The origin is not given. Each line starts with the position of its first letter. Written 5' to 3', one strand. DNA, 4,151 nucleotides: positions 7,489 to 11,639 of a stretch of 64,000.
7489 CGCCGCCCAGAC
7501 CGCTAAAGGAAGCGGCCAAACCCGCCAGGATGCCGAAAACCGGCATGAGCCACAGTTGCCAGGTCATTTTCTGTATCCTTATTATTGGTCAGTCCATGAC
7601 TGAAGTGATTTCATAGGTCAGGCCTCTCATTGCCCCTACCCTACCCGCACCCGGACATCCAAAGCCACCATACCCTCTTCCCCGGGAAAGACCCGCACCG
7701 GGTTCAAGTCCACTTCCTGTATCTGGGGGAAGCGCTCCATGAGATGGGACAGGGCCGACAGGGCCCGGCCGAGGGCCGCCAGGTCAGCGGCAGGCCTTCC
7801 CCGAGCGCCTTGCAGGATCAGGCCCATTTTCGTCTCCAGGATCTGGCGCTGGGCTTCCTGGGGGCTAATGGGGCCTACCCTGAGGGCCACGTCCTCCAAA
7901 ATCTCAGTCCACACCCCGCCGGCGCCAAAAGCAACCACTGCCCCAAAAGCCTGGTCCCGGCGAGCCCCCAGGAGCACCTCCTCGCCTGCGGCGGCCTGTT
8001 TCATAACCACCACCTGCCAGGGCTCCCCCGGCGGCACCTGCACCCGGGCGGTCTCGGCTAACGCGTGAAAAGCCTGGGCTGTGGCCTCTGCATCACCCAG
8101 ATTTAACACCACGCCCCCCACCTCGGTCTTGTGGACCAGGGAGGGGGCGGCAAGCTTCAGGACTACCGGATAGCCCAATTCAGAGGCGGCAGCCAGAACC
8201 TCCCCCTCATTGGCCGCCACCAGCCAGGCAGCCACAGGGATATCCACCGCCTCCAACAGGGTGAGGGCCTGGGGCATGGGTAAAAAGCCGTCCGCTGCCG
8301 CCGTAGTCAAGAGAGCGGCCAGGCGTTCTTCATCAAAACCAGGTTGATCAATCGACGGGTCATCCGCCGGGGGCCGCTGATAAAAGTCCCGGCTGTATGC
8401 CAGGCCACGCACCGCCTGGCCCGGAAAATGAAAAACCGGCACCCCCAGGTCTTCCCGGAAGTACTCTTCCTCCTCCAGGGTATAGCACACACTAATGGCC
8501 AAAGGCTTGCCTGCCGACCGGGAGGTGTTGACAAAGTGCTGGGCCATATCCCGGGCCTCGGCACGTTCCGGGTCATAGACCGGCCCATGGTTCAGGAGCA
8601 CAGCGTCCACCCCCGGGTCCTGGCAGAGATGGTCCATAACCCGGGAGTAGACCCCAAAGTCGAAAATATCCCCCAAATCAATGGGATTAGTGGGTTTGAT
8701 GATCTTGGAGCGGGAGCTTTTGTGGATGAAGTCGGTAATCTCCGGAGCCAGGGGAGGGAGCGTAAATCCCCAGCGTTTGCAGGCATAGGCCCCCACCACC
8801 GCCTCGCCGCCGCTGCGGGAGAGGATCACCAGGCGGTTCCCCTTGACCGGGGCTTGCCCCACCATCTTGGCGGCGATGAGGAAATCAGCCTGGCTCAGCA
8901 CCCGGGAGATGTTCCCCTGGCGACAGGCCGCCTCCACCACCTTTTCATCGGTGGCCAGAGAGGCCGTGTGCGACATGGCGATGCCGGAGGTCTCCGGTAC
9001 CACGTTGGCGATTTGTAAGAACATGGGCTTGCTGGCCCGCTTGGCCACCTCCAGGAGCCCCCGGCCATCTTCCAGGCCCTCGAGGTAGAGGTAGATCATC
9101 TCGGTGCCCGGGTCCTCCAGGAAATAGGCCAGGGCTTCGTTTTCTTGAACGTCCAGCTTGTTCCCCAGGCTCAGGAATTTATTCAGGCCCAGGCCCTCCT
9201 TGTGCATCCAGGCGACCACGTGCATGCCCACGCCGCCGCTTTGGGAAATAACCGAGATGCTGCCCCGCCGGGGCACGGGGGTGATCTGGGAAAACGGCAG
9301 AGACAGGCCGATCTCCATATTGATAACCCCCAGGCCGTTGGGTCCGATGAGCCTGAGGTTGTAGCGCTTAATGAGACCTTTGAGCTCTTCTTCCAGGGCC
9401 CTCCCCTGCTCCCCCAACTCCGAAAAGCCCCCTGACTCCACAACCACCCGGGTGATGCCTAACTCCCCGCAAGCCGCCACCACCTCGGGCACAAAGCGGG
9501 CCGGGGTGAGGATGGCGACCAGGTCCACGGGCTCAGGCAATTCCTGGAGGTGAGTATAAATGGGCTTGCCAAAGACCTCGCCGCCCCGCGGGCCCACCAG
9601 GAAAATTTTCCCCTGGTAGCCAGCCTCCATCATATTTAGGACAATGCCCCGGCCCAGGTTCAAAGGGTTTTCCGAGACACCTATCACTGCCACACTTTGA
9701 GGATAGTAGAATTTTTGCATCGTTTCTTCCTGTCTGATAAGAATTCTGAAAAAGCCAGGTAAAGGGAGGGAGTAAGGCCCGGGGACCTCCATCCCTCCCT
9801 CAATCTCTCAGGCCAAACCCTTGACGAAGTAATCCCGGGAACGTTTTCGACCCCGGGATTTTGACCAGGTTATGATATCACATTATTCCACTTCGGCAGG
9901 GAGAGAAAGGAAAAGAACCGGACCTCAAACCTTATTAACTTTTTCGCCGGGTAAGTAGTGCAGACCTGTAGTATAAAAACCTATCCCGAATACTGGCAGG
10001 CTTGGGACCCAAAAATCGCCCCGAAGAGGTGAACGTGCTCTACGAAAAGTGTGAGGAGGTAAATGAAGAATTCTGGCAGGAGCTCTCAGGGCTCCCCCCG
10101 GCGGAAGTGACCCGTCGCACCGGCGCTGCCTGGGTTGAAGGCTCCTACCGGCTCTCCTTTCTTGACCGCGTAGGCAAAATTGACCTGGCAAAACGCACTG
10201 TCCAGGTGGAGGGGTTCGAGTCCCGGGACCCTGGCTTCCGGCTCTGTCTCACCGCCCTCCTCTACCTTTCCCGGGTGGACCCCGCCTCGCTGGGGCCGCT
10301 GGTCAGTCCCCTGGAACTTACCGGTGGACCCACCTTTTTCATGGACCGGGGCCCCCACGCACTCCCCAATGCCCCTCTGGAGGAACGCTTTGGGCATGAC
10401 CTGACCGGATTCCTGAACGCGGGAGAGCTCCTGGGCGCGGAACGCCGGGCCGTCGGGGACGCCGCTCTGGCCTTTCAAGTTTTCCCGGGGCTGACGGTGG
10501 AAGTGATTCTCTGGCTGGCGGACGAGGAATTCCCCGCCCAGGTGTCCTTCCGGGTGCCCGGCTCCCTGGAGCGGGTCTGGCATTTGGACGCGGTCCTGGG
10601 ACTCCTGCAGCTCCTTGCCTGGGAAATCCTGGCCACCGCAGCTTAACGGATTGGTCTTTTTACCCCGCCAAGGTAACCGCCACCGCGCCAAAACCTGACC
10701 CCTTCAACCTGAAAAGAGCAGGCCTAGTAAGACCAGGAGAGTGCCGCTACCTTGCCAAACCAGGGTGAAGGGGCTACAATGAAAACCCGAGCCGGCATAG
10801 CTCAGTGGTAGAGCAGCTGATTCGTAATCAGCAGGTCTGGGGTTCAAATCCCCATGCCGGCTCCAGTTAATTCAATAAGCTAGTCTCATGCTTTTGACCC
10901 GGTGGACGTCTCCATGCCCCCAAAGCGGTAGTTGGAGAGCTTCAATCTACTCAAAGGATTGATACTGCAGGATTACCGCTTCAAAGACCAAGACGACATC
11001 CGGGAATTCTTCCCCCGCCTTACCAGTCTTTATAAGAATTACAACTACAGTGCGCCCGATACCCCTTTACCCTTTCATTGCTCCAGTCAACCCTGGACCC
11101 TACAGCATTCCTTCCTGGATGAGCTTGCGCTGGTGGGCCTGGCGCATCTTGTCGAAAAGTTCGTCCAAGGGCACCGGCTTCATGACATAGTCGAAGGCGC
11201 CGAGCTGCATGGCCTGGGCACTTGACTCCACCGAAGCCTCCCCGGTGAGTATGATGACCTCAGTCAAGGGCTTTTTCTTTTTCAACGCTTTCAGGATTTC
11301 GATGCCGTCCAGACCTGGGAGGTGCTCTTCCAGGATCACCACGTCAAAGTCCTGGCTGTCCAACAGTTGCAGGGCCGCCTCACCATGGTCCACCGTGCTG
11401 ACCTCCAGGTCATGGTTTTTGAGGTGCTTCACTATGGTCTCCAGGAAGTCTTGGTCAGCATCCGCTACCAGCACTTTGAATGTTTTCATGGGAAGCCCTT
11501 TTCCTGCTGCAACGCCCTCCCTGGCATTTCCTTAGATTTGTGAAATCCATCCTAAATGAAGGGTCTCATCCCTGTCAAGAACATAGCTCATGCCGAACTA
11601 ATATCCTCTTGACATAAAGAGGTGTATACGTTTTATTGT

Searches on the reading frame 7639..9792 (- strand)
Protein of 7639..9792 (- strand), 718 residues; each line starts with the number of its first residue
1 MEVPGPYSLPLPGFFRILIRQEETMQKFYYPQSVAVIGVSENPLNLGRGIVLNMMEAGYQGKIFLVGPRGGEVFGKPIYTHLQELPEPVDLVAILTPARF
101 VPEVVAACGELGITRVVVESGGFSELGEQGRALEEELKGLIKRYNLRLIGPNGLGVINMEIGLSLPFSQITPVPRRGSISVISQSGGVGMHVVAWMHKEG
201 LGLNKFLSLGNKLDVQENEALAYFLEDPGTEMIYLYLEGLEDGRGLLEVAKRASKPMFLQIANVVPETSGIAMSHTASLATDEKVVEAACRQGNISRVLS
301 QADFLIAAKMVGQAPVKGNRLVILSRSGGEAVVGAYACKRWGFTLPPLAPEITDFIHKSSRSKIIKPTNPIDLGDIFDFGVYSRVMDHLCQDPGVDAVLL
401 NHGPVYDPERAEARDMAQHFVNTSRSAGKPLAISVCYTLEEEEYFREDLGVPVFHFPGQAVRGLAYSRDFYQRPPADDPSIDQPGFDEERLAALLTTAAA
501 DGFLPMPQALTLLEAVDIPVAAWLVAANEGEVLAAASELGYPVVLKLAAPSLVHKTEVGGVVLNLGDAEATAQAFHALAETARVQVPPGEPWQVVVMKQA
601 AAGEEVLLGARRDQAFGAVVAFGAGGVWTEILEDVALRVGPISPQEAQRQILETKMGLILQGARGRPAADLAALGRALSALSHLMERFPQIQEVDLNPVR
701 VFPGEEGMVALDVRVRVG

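Call 59: search_protein_families(library=pfam, proteins=[window:7639-9792:-], max_evalue=0.00001)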
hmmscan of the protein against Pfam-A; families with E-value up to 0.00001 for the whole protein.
window:7639-9792:- (718 aa): 4 families
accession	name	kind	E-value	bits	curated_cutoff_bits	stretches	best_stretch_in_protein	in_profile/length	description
PF13549.11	ATP-grasp_5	-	1.5e-61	208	27.6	1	500-717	6-221/221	ATP-grasp domain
PF13607.11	Succ_CoA_lig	-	6.1e-37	126.9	27.4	1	176-310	1-137/138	Succinyl-CoA ligase like flavodoxin domain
PF13380.12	CoA_binding_2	-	1.4e-20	74.3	22.8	1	33-158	2-115/116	CoA binding domain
PF02629.25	CoA_binding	-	4.7e-10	40.5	22.3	1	32-118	4-93/97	CoA binding domain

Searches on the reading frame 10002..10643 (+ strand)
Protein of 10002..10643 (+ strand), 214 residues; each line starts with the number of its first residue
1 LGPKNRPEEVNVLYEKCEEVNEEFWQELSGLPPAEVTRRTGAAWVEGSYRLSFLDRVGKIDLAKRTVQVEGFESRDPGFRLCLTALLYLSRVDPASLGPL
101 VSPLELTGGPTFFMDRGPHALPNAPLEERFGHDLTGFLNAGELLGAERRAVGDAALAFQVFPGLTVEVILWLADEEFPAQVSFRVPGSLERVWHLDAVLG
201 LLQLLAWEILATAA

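Call 50: search_protein_families(library=pfam, proteins=[window:10002-10643:+], max_evalue=0.0001)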
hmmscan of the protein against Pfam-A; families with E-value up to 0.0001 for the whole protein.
window:10002-10643:+ (214 aa): 1 family
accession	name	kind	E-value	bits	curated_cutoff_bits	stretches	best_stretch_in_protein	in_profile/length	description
PF12654.12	DUF3786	-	1.5e-24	87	27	1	33-205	2-173/176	Domain of unknown function (DUF3786)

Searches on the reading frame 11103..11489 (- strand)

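Call 59: search_protein_families(library=pfam, proteins=[window:11103-11489:-], max_evalue=0.00001)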
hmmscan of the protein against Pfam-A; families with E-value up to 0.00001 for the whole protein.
window:11103-11489:- (129 aa): 1 family
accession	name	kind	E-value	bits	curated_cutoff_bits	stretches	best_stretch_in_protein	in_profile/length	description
PF00072.30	Response_reg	-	1.4e-26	93.2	30.2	1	6-115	1-110/111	Response regulator receiver domain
